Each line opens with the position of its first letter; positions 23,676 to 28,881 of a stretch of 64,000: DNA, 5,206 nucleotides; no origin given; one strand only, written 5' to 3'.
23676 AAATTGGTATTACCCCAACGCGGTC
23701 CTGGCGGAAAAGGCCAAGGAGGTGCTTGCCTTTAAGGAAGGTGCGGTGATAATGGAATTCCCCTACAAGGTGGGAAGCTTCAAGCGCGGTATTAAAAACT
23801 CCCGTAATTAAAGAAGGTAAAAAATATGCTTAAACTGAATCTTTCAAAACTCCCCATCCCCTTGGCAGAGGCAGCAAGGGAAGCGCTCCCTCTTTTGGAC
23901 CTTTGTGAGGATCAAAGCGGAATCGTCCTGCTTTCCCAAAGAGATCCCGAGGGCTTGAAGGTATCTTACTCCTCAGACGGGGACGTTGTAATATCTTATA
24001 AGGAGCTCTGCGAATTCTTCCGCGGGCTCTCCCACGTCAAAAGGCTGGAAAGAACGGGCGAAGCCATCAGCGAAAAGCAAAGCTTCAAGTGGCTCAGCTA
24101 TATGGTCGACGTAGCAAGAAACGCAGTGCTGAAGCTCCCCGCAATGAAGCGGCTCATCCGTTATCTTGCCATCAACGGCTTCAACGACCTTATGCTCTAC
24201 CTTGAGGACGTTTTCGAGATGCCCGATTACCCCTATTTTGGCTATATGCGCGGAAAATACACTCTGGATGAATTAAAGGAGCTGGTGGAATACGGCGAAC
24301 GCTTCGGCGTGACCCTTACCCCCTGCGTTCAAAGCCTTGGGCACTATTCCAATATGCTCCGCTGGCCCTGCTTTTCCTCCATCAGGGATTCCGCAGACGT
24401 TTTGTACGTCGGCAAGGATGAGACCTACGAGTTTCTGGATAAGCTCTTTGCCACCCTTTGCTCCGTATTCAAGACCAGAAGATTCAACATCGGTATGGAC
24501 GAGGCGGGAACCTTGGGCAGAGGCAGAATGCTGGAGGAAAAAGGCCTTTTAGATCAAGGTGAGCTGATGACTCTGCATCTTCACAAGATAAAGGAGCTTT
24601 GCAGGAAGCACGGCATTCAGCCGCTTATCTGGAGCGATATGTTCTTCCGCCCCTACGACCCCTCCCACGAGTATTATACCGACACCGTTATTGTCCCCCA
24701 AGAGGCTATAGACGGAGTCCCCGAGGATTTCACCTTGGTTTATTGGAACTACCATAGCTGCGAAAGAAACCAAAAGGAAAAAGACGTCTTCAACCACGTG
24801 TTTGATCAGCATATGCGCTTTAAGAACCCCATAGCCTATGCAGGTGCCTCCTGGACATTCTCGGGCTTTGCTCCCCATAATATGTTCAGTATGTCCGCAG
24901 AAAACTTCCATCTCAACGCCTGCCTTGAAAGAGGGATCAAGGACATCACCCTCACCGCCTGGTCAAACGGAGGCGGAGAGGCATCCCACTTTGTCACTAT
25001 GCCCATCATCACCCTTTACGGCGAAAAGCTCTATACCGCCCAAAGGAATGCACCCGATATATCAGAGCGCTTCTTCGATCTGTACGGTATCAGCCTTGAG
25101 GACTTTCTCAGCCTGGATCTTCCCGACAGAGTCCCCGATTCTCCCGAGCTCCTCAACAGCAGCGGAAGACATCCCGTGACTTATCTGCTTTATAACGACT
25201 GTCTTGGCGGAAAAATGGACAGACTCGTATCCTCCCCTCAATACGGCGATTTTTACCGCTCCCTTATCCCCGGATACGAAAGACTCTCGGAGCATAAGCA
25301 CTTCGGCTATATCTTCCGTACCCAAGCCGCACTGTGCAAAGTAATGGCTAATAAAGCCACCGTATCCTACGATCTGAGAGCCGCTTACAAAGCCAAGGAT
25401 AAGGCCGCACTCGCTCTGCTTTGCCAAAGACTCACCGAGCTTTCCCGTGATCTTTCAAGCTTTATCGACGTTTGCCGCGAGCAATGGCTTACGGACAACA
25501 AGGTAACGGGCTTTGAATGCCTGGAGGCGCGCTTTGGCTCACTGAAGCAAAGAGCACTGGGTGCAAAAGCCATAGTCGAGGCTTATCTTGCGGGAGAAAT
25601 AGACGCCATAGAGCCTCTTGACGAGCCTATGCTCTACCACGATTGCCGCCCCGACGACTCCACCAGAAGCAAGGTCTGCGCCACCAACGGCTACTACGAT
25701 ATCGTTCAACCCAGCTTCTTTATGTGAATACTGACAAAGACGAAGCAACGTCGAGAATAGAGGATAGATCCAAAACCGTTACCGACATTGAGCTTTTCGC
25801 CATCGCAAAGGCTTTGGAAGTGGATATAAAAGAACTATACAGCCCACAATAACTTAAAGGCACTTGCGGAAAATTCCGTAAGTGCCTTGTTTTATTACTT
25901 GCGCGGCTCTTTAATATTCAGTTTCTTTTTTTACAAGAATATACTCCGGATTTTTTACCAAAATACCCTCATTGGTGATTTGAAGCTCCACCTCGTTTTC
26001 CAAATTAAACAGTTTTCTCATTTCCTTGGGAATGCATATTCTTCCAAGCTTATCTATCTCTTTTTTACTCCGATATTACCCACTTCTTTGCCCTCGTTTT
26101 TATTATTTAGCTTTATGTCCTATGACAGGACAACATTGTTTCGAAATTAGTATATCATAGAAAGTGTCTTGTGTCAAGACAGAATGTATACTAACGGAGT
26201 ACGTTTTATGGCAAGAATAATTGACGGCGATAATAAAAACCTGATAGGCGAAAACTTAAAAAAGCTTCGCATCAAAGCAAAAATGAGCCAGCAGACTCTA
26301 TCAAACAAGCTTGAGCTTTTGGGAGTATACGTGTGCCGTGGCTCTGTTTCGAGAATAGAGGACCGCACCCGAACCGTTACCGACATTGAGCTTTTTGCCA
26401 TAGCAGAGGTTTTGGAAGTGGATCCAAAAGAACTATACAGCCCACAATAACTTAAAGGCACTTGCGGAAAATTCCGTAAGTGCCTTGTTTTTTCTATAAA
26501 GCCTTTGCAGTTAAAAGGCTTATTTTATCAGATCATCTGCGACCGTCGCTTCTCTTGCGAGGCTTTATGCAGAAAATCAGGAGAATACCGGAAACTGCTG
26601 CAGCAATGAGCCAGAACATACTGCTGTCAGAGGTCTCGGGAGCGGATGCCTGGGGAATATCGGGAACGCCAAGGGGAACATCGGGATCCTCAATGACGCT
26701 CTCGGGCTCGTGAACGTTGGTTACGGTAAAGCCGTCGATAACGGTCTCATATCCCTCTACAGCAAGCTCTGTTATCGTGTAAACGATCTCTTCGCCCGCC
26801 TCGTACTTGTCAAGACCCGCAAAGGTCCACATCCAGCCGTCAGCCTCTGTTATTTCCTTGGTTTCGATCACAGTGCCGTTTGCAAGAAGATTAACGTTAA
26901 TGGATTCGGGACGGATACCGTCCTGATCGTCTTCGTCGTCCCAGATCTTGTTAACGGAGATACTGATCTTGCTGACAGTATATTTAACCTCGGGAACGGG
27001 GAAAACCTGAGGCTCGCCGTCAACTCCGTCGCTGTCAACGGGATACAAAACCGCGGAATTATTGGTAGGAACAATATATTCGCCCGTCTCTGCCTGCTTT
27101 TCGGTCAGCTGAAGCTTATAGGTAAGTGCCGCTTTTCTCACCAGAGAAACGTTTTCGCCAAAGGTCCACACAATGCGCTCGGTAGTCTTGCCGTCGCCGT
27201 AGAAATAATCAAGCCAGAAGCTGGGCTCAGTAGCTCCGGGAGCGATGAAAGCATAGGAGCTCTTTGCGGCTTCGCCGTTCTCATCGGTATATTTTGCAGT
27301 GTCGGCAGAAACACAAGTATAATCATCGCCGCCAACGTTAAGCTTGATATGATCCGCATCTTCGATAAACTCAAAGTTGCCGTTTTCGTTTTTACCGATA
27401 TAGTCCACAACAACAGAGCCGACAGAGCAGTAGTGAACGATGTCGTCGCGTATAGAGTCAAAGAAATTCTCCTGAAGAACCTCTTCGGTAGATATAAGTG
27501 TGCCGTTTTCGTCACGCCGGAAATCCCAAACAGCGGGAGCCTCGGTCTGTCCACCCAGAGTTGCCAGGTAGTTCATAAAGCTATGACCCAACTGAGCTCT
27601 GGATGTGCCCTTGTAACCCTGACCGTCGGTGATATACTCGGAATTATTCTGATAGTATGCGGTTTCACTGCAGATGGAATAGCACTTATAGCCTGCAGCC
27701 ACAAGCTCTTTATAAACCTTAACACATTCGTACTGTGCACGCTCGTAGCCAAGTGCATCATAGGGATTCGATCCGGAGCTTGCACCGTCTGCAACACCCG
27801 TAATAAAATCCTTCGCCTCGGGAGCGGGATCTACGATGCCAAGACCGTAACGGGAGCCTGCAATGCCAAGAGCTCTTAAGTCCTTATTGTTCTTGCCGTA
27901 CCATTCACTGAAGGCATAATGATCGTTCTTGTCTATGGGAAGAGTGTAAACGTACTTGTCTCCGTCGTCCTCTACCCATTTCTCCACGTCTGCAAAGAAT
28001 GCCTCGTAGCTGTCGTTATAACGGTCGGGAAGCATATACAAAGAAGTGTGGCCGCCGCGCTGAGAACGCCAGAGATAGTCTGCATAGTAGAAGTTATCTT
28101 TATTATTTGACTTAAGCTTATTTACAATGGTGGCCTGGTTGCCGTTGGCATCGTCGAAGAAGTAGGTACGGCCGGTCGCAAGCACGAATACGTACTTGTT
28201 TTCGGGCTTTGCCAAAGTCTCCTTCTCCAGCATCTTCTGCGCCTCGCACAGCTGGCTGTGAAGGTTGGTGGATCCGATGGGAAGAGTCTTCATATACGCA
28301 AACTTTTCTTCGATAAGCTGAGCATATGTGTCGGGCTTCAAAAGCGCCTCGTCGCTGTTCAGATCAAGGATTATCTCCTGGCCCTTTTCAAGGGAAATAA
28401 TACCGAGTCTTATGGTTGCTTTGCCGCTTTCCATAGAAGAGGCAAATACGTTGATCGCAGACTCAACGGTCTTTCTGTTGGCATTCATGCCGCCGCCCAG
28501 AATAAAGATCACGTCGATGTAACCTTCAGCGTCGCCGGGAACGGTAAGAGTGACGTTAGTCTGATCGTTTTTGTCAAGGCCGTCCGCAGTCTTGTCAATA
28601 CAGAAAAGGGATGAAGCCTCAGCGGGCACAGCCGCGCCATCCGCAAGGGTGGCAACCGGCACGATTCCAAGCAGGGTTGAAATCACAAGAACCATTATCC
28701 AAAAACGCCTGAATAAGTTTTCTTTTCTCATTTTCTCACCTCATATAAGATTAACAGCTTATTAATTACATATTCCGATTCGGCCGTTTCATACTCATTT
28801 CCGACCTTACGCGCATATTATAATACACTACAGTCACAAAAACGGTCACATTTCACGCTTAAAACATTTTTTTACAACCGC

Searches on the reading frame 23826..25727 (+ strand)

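Call 8: search_protein_families(library=pfam, proteins=[window:23826-25727:+], max_evalue=0.001)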
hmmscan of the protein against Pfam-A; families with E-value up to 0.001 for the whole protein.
window:23826-25727:+ (633 aa): 2 families
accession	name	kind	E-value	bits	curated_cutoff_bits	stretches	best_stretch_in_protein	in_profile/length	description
PF18088.7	Glyco_H_20C_C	-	6.1e-41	140.8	27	1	425-611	1-188/194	Glycoside Hydrolase 20C C-terminal domain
PF00728.28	Glyco_hydro_20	-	1.4e-12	48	22.3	1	87-276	1-226/348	Glycosyl hydrolase family 20, catalytic domain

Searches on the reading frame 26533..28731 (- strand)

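Call 95: search_protein_families(library=pfam, proteins=[window:26533-28731:-], max_evalue=0.0001)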
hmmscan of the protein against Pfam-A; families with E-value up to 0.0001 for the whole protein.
window:26533-28731:- (732 aa): 2 families
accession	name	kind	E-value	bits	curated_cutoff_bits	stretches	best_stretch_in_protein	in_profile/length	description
PF05738.19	Cna_B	-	7.5e-28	97.2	22.3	1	591-672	1-86/87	Cna protein B-type domain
PF21426.3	GBS104-like_Ig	-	4.8e-07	31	26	1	505-583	45-112/112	Tip pilin GBS104-like, Ig-like domain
